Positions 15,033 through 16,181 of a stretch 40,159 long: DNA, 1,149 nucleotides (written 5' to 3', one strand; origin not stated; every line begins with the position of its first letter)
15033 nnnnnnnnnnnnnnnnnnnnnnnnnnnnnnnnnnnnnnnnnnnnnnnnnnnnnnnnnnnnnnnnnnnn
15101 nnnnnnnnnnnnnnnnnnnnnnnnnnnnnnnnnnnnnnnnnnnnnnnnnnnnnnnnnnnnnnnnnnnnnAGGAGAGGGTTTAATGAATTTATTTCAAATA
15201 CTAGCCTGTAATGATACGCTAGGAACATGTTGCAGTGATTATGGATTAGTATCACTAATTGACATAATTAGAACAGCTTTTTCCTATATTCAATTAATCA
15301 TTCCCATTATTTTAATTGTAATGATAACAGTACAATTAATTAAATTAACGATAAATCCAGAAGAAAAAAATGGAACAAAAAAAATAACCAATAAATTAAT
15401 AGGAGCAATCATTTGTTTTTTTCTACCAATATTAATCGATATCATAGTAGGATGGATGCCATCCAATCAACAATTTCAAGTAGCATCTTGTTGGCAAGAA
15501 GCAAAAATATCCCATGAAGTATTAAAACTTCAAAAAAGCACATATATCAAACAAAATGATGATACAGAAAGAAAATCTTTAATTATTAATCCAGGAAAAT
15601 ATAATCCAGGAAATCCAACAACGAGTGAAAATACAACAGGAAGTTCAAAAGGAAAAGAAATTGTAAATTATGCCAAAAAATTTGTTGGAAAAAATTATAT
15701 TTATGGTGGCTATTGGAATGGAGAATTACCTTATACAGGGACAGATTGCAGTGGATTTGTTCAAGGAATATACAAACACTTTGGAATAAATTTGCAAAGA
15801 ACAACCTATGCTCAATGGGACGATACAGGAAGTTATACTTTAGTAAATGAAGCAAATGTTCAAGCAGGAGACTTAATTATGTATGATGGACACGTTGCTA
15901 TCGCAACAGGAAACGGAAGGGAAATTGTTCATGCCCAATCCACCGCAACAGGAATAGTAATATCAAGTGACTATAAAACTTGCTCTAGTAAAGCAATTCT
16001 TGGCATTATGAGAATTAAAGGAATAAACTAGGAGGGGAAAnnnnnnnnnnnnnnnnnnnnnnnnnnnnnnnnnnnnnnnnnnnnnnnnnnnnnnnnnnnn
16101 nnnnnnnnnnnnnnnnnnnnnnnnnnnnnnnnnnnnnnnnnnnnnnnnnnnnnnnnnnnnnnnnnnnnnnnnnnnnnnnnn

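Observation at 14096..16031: A novel-looking two-TM module fused to two different peptidoglycan hydrolases and present a third time as a free-standing gene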

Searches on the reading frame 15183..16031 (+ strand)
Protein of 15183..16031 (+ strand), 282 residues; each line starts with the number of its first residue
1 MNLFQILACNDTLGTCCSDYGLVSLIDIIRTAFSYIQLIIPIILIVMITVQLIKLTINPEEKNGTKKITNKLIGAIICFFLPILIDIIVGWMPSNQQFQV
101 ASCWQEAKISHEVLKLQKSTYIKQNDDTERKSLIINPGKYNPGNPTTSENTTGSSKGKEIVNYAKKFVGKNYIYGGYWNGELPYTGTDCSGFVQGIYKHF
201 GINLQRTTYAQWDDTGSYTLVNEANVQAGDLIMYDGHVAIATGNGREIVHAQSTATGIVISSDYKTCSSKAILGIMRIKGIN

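Call 5: search_protein_families(library=pfam, proteins=[window:15183-16031:+], max_evalue=1)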
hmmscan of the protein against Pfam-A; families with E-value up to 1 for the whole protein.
window:15183-16031:+ (282 aa): 3 families
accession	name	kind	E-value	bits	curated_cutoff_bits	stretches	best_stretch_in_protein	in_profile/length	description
PF00877.26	NLPC_P60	-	1.5e-15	57.5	23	1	169-276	1-104/105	NlpC/P60 family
PF18895.5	T4SS_pilin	-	9.6e-07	29.2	26.6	1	27-87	7-70/71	Type IV secretion system pilin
PF25309.1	ELLD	-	0.059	13.7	27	1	187-246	93-173/175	Endolysin-like domain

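Call 6: search_protein_families(library=ncbifam, proteins=[window:15183-16031:+], max_evalue=1)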
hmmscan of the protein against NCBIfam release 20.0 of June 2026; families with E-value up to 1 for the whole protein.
window:15183-16031:+ (282 aa): 9 families
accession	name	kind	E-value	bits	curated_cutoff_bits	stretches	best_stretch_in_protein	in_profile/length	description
NF010495.0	PRK13914.1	equivalog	7.8e-13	48.2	647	1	141-252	350-457/481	invasion associated endopeptidase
NF008096.1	PRK10838.1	equivalog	3.1e-10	40.1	186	1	168-262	79-169/189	bifunctional murein DD-endopeptidase/murein LD-carboxypeptidase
NF038345.1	wall_hydro_RipC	exception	3.2e-08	33.4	425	1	130-256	226-344/362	peptidoglycan hydrolase RipC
NF033742.1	NlpC_p60_RipB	exception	2.5e-05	24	335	1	185-262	113-190/206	NlpC/P60 family peptidoglycan endopeptidase RipB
NF046048.1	NlpC_P60_DIP1281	equivalog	4.2e-05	22.6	517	1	184-248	495-560/587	DIP1281 family NlpC/P60 protein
NF033743.1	NlpC_inact_RipD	exception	0.0017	17.9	215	1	178-251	84-158/181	NlpC/P60 family peptidoglycan-binding protein RipD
NF045849.1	ICE_MMCAP2_0565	equivalog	0.0059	16.3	40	1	25-89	9-68/80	Mbov_0395 family pilin-like conjugal transfer protein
NF046011.1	MAG4940_fam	subfamily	0.081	12.3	35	1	33-91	219-276/286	MAG4940 family membrane protein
NF033741.1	NlpC_p60_RipA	exception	0.085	11.9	625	1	185-256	364-435/457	NlpC/P60 family peptidoglycan endopeptidase RipA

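Call 33: find_homologous_proteins(query=window:15183-16031:+, max_evalue=0.00001)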
Query window:15183-16031:+ (282 aa): 440 proteins with E <= 0.00001 among 1019 candidates; the best 120 are listed.
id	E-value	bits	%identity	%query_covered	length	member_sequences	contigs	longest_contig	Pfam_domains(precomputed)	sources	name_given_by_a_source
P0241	5.9e-187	638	100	100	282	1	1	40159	PF00877.26,PF18895.6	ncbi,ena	-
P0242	4.4e-142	490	74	100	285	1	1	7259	PF00877.26,PF18895.6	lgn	-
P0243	2.2e-132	459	68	100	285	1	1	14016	PF00877.26,PF18895.6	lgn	-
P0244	3.6e-122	425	66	100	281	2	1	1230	PF00877.26,PF18895.6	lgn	-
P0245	1.9e-118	413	63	100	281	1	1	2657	PF00877.26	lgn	-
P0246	3.1e-116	406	62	100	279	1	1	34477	PF00877.26,PF18895.6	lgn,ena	-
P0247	3.5e-116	406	63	100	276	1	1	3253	PF00877.26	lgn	-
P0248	6.5e-116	405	58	100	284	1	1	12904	PF00877.26,PF18895.6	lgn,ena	-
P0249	7.7e-116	404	61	100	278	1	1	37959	PF00877.26,PF18895.6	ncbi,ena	-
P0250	2.3e-115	403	59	100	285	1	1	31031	PF00877.26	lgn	-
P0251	2.5e-115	403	59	100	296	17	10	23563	PF00877.26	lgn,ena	-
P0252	2.5e-115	403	60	100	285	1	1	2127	PF00877.26,PF18895.6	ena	-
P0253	1.8e-114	400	60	100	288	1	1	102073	PF00877.26,PF18895.6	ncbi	-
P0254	2.5e-114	399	59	100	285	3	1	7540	PF00877.26,PF18895.6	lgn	-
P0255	4.9e-114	398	58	100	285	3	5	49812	PF00877.26,PF18895.6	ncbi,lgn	-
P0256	5.8e-114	398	61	100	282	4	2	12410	PF00877.26,PF18895.6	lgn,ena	-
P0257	3.9e-112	392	60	100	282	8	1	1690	PF00877.26,PF18895.6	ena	-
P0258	4.0e-112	392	61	100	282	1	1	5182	PF00877.26,PF18895.6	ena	-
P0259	4.2e-112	392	60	100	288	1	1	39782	PF00877.26,PF18895.6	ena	-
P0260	4.9e-112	392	58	99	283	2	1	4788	PF00877.26,PF18895.6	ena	-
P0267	6.2e-108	378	56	100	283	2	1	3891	PF00877.26,PF18895.6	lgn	-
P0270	2.2e-107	377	55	100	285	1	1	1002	PF00877.26,PF18895.6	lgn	-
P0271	2.4e-107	377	57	100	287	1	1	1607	PF00877.26,PF18895.6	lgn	-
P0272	4.1e-107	376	56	100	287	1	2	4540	PF00877.26,PF18895.6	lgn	-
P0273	9.1e-107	375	59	100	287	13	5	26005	PF00877.26,PF18895.6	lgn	-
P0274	2.0e-106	374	58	100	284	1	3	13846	PF00877.26,PF18895.6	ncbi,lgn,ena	-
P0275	2.8e-106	373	55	100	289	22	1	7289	PF00877.26,PF18895.6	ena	-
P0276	2.9e-106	373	55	100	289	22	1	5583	PF00877.26,PF18895.6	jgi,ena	jgi:hypothetical protein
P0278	9.3e-106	371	54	100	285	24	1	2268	PF00877.26,PF18895.6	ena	-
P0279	1.3e-105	371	56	99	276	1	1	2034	PF00877.26,PF18895.6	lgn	-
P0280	8.1e-105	368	54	100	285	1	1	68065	PF00877.26,PF18895.6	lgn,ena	-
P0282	3.2e-103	363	57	100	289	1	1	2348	PF00877.26,PF18895.6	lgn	-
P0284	5.8e-103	362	53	100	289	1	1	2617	PF00877.26,PF18895.6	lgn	-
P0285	6.1e-103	362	56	100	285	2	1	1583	PF00877.26,PF18895.6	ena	-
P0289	1.4e-101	358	54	100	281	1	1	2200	PF00877.26,PF18895.6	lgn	-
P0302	1.8e-99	351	51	100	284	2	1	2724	PF00877.26,PF18895.6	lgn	-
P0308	2.3e-98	347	51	100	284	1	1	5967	PF00877.26,PF18895.6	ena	-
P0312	1.1e-97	345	55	100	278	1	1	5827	PF00877.26,PF18895.6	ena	-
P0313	3.2e-97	343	54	100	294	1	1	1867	PF00877.26,PF18895.6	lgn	-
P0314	4.4e-97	343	53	100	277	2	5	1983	PF00877.26,PF18895.6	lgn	-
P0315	1.9e-96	341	55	100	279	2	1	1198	PF00877.26,PF18895.6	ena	-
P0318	1.7e-95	338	53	100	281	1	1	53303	PF00877.26,PF18895.6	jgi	-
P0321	8.4e-95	335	53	100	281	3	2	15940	PF00877.26,PF18895.6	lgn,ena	-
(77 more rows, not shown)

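Call 61: predict_structure(alignment_id=A8)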
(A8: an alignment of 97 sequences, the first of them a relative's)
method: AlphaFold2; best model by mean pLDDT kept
length: 282 residues; sequences in the alignment: 97
mean_pLDDT: 79.0   pTM: 0.49
mean pLDDT of the five models: 79.0, 76.2, 75.5, 75.4, 75.1
residues with pLDDT >= 90: 129; 70-90: 69; 50-70: 42; < 50: 42
segments of 3 or more residues with pLDDT < 50: 1-15, 120-123, 129-136, 138-149
pLDDT, mean of each block of 10 residues (from residue 1): 36 51 73 87 91 90 87 89 77 62 65 59 47 44 41 85 95 92 94 97 95 95 92 96 94 93 88 94 85
secondary structure, 60 per line:
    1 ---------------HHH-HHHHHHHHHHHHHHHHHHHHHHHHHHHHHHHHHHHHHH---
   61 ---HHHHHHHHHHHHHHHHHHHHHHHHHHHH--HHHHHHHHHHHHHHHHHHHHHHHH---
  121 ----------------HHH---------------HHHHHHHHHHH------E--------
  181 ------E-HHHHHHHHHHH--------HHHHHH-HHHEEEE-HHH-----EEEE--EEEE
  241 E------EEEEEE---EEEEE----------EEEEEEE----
elements in order: H20-57 H64-91 H94-117 H155-165 H189-199 H208-213 E218-221 E231-234 E237-241 E248-253 E257-261 E272-278

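Call 66: fold_search(model_id=the predicted structure, library=pdb)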
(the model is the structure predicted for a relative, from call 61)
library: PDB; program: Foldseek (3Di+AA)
matches with E <= 10: 81; with E <= 0.001: 29
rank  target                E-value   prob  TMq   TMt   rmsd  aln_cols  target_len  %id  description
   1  8er5_B                1.0e-08  1.00  0.38  0.82   3.8       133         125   33  Crystal Structure of NlpC/P60 domain from Clostridium innocuum NlpC/P60 domain-containing protein CI_01448. (released 2023-10-18)
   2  8er5_A                3.5e-08  1.00  0.38  0.82   2.5       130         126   33  Crystal Structure of NlpC/P60 domain from Clostridium innocuum NlpC/P60 domain-containing protein CI_01448. (released 2023-10-18)
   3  8v3w_H                4.7e-07  1.00  0.37  0.18   2.1       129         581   29  CryoEM Structure of Diffocin - precontracted - Baseplate - focused refinement on triplex region (released 2024-08-28)
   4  8xup_E                8.4e-07  1.00  0.36  0.72   2.4       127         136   31  Crystal structure of lipoprotein NlpI in complex with MepS (released 2024-06-05)
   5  6biq_D                8.4e-07  1.00  0.38  0.41   3.3       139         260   22  Structure of NlpC2 from Trichomonas vaginalis (released 2018-11-07)
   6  8xup_F                8.4e-07  1.00  0.36  0.70   2.7       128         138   31  Crystal structure of lipoprotein NlpI in complex with MepS (released 2024-06-05)
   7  6biq_A                9.4e-07  1.00  0.38  0.40   4.8       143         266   21  Structure of NlpC2 from Trichomonas vaginalis (released 2018-11-07)
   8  6biq_B                1.1e-06  1.00  0.38  0.40   4.8       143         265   21  Structure of NlpC2 from Trichomonas vaginalis (released 2018-11-07)
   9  7v6s_A                1.2e-06  1.00  0.37  0.79   2.7       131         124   31  Crystal structure of bacterial peptidase (released 2022-08-24)
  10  4fdy_A                1.4e-06  1.00  0.36  0.35   6.2       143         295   27  Crystal structure of a similar to lipoprotein, NLP/P60 family (SAV0400) from Staphylococcus aureus subsp. aureus Mu50  (released 2012-07-25)
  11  8xud_J                2.7e-06  1.00  0.37  0.67   2.8       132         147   32  Crystal structure of adaptor NlpI in complex with endopeptidase MepS and PDZ-protease Prc (released 2024-06-05)
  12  6bim                  3.2e-06  1.00  0.38  0.39   2.1       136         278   24  Structure of NlpC1 from Trichomonas vaginalis (released 2018-11-07)
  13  4hpe_A                3.5e-06  1.00  0.36  0.36   2.7       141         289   29  Crystal structure of a putative cell wall hydrolase (CD630_03720) from Clostridium difficile 630 at 2.38 A resolution (released 2012-11-28)
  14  4hpe_D                4.0e-06  1.00  0.37  0.36   2.9       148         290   28  Crystal structure of a putative cell wall hydrolase (CD630_03720) from Clostridium difficile 630 at 2.38 A resolution (released 2012-11-28)
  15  9ubf_B                4.7e-06  1.00  0.37  0.81   2.2       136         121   30  X-ray structure of Clostridioides difficile autolysin Acd33800 catalytic domain (released 2025-10-15)
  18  3i86_B                9.5e-06  1.00  0.37  0.70   4.0       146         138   23  Crystal structure of the P60 Domain from M. avium subspecies paratuberculosis antigen MAP1204 (released 2010-07-21)
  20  3i86_A                1.3e-05  1.00  0.35  0.69   3.8       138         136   22  Crystal structure of the P60 Domain from M. avium subspecies paratuberculosis antigen MAP1204 (released 2010-07-21)
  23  4xcm_B                6.0e-05  1.00  0.34  0.43   3.9       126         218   26  Crystal structure of the putative NlpC/P60 D,L endopeptidase from T. thermophilus (released 2015-01-14)
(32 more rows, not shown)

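Call 83: search_dna_similar(query=window:15183-16031:+, collection=plasmids, mode=protein, max_evalue=0.001, max_rows=12)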
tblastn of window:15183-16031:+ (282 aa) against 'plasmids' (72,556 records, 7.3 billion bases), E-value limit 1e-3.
Records with a match: 817; places in all: 842; records where one place covers at least 80% of the query: 0.
Best place of each record, by identity: <60% 817.
By first word of the organism name: Bacillus 281; Enterococcus 279; Clostridium 49; Clostridioides 43; Streptomyces 35; Listeria 14; Rhodococcus 10; Mycobacterium 8; Escherichia 6; Paraclostridium 5; and 53 more.
By predicted mobility (MOB-suite, as given by PLSDB): non-mobilizable 305; mobilizable 281; conjugative 231.
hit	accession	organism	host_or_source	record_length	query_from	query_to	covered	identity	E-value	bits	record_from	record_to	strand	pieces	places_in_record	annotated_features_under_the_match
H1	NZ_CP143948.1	Agathobacter rectalis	Homo sapiens,cell culture,fecal sample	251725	144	278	48%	40.7%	2e-15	83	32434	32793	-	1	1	C40 family peptidase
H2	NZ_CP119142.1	Neisseria gonorrhoeae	Homo sapiens,whole organism,synovial ...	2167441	82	270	67%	29.0%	6e-6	55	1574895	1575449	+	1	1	none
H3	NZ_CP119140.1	Neisseria gonorrhoeae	Homo sapiens,whole organism,blood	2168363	82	270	67%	29.0%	6e-6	55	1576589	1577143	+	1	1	none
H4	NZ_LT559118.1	Nonomuraea gerenzanensis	-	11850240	128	277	53%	36.5%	7e-12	73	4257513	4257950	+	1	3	none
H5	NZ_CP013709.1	Clostridium botulinum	Microbial isolate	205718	117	267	54%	32.5%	1e-10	69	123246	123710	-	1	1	NlpC/P60 family protein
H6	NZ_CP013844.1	Clostridium botulinum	Microbial isolate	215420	117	267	54%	32.5%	1e-10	69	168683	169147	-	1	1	NlpC/P60 family protein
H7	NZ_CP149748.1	Clostridioides difficile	Homo sapiens,single cell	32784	125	261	49%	34.5%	4e-7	58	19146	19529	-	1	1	NlpC/P60 family protein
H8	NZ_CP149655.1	Clostridioides difficile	Homo sapiens,single cell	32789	125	261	49%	34.5%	4e-7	58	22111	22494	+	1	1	NlpC/P60 family protein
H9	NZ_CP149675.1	Clostridioides difficile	Dog,single cell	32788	125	261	49%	34.5%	4e-7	58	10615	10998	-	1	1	NlpC/P60 family protein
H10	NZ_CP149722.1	Clostridioides difficile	Homo sapiens,single cell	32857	125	261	49%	34.5%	4e-7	58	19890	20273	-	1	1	NlpC/P60 family protein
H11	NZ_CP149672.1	Clostridioides difficile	Dog,single cell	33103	125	261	49%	34.5%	4e-7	58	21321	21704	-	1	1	NlpC/P60 family protein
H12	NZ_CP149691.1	Clostridioides difficile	Dog,single cell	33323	125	261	49%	34.5%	4e-7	58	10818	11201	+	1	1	NlpC/P60 family protein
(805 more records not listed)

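Call 92: search_protein_families(library=phrogs, proteins=[window:15183-16031:+], max_evalue=0.01)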
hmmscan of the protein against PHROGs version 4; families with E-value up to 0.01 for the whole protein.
window:15183-16031:+ (282 aa): 9 families
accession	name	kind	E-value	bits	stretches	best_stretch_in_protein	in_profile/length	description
phrog_329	-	tail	2.2e-20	73.5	1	121-277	496-655/949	minor tail protein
phrog_12508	-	unknown function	3.4e-18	67.1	1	148-262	131-243/260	-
phrog_400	-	tail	1.3e-13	51.8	1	120-262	494-635/654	tail protein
phrog_2810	-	head and packaging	9.1e-10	38.4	1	158-257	511-602/952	virion structural protein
phrog_1015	-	tail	1.3e-09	38.3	1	125-260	616-773/795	tail protein with lysin activity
phrog_25111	-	tail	1.8e-09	38.2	1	159-238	214-295/333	tail protein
phrog_6654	-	unknown function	4.2e-08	33.9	1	156-246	18-95/428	-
phrog_11979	-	moron, auxiliary metabolic gene and host takeover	0.0012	20.4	1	42-93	25-76/99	membrane protein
phrog_20677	-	unknown function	0.0034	16.8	1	160-246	430-526/631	-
